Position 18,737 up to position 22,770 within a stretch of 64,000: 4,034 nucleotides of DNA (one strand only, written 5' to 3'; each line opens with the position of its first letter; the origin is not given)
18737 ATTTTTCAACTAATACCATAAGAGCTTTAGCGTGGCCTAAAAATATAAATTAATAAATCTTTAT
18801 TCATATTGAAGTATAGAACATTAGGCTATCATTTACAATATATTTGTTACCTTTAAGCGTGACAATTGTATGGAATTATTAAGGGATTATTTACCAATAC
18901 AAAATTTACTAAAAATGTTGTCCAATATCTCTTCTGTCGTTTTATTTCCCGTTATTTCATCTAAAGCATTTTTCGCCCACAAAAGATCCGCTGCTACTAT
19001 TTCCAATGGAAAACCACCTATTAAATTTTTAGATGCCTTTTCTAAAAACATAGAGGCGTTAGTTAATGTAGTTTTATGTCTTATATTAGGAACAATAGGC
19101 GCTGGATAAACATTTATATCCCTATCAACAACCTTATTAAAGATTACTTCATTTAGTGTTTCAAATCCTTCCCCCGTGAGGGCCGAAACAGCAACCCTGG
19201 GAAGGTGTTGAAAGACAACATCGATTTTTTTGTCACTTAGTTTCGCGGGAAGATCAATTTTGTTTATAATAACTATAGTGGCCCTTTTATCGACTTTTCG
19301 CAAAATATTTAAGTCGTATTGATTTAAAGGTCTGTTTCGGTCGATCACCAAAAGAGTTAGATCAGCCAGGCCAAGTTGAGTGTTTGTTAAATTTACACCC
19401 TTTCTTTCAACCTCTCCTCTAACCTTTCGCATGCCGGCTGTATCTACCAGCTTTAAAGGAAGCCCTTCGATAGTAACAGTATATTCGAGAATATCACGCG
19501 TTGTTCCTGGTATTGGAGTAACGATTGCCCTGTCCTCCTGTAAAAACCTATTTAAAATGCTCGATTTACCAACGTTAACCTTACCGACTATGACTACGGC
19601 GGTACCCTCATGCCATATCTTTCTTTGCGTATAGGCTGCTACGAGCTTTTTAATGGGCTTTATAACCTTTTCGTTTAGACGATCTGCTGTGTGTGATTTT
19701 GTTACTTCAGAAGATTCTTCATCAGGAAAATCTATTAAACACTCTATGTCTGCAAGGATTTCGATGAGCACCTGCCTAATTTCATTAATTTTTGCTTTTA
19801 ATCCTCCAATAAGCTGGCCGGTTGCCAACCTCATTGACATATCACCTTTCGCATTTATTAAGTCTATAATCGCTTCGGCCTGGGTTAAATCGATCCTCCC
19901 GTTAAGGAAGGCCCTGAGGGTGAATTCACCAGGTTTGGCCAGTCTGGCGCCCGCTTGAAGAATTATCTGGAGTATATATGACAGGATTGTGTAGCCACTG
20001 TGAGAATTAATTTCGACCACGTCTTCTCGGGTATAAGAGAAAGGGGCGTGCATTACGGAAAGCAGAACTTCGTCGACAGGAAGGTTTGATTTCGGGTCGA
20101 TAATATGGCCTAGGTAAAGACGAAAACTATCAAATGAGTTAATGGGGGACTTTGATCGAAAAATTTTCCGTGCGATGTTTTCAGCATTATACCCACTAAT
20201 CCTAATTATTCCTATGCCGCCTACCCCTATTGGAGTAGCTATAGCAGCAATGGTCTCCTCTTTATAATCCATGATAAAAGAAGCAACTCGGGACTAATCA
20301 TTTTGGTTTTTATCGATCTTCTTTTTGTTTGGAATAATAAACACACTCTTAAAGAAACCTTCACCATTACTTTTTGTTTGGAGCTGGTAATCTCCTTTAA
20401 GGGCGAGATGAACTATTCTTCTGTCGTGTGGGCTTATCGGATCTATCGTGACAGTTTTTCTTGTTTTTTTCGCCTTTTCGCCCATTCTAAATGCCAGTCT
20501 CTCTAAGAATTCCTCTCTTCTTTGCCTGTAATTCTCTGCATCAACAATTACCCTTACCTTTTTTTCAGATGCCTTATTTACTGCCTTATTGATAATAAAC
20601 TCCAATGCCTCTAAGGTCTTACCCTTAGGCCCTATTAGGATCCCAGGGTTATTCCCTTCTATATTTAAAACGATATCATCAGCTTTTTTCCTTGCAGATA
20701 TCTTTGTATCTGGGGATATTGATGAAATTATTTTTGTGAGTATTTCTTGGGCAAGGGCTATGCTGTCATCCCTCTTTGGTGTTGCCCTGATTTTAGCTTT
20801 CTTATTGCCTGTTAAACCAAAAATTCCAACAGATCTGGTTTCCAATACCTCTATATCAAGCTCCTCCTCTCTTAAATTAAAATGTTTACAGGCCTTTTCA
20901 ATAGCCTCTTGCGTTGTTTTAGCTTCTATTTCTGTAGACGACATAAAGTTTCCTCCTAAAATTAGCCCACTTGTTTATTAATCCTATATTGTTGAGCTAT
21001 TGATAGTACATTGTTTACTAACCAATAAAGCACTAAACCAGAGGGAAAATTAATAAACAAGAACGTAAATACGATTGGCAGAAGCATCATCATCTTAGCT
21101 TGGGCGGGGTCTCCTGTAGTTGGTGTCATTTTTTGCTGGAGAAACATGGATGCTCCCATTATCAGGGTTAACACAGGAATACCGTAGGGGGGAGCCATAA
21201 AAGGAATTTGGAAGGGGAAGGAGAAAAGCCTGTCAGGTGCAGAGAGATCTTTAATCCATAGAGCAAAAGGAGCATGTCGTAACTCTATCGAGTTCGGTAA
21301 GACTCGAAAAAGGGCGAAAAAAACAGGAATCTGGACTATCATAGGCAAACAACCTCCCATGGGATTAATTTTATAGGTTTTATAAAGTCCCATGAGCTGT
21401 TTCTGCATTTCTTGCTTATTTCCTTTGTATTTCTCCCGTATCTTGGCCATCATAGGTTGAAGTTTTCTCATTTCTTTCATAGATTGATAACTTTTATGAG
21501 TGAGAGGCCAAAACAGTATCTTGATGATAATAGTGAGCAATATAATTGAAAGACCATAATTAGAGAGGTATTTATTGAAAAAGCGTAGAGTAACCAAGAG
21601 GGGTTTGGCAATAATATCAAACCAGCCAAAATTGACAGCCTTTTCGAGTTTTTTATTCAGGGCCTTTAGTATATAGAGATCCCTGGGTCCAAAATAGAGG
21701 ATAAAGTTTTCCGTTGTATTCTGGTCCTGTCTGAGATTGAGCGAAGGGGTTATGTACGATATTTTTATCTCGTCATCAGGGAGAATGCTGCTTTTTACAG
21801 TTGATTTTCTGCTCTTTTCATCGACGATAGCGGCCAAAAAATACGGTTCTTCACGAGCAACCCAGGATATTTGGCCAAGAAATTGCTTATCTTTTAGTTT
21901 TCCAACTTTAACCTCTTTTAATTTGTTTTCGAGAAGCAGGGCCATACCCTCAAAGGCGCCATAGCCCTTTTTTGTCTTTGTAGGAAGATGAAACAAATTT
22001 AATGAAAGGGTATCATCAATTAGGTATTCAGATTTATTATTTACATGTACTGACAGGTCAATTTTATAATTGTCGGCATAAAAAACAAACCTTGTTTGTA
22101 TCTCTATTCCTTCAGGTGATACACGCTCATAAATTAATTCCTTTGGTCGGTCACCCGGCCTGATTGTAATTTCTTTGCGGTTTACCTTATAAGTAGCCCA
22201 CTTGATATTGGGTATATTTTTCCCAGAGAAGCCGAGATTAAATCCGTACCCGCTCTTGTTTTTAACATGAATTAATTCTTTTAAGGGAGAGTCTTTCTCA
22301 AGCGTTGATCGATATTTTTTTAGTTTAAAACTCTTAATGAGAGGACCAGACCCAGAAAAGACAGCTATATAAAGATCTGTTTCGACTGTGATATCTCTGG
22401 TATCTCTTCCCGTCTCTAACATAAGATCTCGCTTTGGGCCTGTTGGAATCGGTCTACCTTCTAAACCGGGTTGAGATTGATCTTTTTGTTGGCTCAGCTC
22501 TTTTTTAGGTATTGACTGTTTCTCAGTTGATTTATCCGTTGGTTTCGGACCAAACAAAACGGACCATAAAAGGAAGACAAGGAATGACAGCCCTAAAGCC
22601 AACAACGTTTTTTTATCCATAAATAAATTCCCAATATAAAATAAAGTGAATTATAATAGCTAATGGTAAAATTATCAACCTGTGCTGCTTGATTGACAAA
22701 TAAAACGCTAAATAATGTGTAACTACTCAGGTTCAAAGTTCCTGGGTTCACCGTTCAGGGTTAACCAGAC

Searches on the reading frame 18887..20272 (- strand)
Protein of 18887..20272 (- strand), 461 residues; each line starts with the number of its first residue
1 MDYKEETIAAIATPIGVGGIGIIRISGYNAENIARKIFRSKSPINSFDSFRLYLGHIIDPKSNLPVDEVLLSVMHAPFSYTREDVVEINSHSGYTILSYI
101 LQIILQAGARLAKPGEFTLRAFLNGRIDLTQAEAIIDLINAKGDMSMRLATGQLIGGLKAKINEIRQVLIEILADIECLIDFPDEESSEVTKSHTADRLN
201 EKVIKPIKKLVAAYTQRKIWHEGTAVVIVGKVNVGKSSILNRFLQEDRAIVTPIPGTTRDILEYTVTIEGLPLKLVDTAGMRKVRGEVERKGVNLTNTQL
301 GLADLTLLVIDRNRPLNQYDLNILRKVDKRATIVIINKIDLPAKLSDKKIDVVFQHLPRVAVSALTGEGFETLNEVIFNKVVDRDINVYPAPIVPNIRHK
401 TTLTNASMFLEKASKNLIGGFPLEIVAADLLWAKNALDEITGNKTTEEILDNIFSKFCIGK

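Call 18: search_protein_families(library=pfam, proteins=[window:18887-20272:-], max_evalue=0.00001)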
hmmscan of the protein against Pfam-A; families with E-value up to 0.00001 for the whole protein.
window:18887-20272:- (461 aa): 7 families
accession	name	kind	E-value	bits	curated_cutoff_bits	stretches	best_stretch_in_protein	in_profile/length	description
PF12631.12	MnmE_helical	-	6.2e-51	173.9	40.1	1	129-458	1-211/211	MnmE helical domain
PF10396.14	TrmE_N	-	9.5e-39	132.7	29.8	1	7-126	1-117/117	GTP-binding protein TrmE N-terminus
PF01926.29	MMR_HSR1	-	2.8e-23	82.6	21.9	1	226-338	2-113/113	50S ribosome-binding GTPase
PF00350.29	Dynamin_N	-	6.5e-08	33.2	27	0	226-259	1-34/168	Dynamin family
PF00009.33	GTP_EFTU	-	3e-07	30.7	26.5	0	256-380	54-185/188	Elongation factor Tu GTP binding domain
PF02421.24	FeoB_N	-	1.2e-06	28.6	27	1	225-375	2-154/156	Ferrous iron transport protein B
PF03193.22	RsgA_GTPase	-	3.5e-06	27.4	30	0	199-283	82-170/174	RsgA GTPase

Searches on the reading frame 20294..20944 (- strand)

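Call 19: search_protein_families(library=pfam, proteins=[window:20294-20944:-], max_evalue=0.00001)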
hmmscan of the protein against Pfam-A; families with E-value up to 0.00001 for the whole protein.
window:20294-20944:- (216 aa): 3 families
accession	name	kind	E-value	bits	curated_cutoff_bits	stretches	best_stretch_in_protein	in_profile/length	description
PF14804.11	Jag_N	-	1.7e-18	67.2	25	1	6-55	1-49/50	Jag N-terminus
PF01424.28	R3H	-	2.9e-13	50.1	26.8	1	145-204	1-59/60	R3H domain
PF13083.13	KH_KhpA-B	-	1.1e-11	44.9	32.1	1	65-134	4-73/73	KhpA/KhpB, KH domain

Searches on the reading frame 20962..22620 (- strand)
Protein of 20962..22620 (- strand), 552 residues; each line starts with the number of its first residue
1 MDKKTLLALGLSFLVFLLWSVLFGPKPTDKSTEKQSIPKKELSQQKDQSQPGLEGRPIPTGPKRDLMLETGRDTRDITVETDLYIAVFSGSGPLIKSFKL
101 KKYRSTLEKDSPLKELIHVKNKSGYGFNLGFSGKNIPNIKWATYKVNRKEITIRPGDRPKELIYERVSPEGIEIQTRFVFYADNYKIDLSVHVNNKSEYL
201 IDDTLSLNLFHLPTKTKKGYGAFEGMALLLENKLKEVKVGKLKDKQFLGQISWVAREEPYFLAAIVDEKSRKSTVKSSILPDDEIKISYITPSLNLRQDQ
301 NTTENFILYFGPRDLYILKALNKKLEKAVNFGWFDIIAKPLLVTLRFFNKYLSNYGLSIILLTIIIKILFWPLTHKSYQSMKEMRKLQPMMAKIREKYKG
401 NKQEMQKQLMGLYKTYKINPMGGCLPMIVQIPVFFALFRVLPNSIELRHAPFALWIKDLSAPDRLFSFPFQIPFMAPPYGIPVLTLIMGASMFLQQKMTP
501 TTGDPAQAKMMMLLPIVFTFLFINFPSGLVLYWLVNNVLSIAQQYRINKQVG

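Call 19: search_protein_families(library=pfam, proteins=[window:20962-22620:-], max_evalue=0.00001)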
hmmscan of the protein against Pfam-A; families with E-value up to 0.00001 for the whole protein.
window:20962-22620:- (552 aa): 2 families
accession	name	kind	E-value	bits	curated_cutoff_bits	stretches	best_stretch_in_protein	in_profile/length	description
PF02096.25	60KD_IMP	-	3e-66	222.9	35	1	355-549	1-163/163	60Kd inner membrane protein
PF14849.12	YidC_periplas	-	7e-41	141.4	24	1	77-342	2-281/283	YidC periplasmic domain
